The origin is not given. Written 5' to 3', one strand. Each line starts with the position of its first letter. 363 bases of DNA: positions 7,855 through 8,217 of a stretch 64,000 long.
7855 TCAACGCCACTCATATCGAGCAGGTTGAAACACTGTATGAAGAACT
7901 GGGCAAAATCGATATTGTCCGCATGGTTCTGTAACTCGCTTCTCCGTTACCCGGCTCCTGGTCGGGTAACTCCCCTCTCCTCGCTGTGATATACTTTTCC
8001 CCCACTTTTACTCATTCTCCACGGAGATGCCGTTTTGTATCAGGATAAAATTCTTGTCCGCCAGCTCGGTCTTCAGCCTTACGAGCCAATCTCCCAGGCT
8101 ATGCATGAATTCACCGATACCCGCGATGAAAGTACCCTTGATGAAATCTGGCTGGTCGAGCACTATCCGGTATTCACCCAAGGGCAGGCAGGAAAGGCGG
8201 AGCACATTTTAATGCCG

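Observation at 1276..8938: Cluster of non-ATG initiation codons in the housekeeping block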

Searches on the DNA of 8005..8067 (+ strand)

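Call 69: search_dna_similar(query=window:8005-8067:+, collection=ecoli_genomes, mode=near, max_rows=12, rows=spread)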
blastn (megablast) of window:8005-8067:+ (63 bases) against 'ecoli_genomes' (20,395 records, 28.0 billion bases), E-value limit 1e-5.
Records with a match: 5424; places in all: 5432; records where one place covers at least 80% of the query: 5424.
Genomes with a match: 5424 of 5426; with a place that covers at least 80% of the query: 5424. Places per genome that has any: lowest 1, median 1, highest 2. On chromosomes: 5430 places; on plasmids: 2.
Best place of each record, by identity: >=99% 5184; 95-99% 240.
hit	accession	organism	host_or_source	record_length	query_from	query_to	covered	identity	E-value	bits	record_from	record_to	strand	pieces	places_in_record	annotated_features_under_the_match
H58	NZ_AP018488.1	Escherichia coli O157:H7 strain PV15-279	Homo sapiens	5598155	1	63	100%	100.0%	4e-24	117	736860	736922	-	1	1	lipB: lipoyl(octanoyl) transferase LipB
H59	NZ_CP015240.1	Escherichia coli strain 2011C-3911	Homo sapiens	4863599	1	63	100%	100.0%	4e-24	117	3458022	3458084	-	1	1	lipB: lipoyl(octanoyl) transferase LipB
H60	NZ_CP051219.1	Escherichia coli strain SFE8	swine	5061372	1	63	100%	100.0%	4e-24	117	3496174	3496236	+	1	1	lipB: lipoyl(octanoyl) transferase LipB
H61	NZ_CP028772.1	Escherichia coli strain A2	Platypus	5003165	1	63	100%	100.0%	4e-24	117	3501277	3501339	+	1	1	lipB: lipoyl(octanoyl) transferase LipB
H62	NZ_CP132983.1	Escherichia coli strain ARS-C301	Beef Cattle Feces - Rectal Grab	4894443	1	63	100%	100.0%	4e-24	117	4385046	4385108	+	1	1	lipB: lipoyl(octanoyl) transferase LipB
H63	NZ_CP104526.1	Escherichia coli strain E8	Poultry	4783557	1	63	100%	100.0%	4e-24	117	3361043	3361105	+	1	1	lipB: lipoyl(octanoyl) transferase LipB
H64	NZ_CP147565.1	Escherichia coli strain GN04530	Homo sapiens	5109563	1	63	100%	100.0%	4e-24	117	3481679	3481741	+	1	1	lipB: lipoyl(octanoyl) transferase LipB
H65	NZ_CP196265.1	Escherichia coli strain ECAMP047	Homo sapiens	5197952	1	63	100%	100.0%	4e-24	117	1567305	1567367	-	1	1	lipB: lipoyl(octanoyl) transferase LipB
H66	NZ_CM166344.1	Escherichia coli strain CH4804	Homo sapiens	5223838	1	63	100%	100.0%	4e-24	117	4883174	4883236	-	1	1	lipB: lipoyl(octanoyl) transferase LipB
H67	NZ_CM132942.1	Escherichia coli strain 167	Homo sapiens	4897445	1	63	100%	100.0%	4e-24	117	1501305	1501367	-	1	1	lipB: lipoyl(octanoyl) transferase LipB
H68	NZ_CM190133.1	Escherichia coli strain 23555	Homo sapiens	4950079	1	63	100%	100.0%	4e-24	117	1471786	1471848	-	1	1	lipB: lipoyl(octanoyl) transferase LipB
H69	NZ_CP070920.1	Escherichia coli strain 40EC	Homo sapiens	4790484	3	63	97%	100.0%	5e-23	113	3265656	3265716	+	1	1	lipB: lipoyl(octanoyl) transferase LipB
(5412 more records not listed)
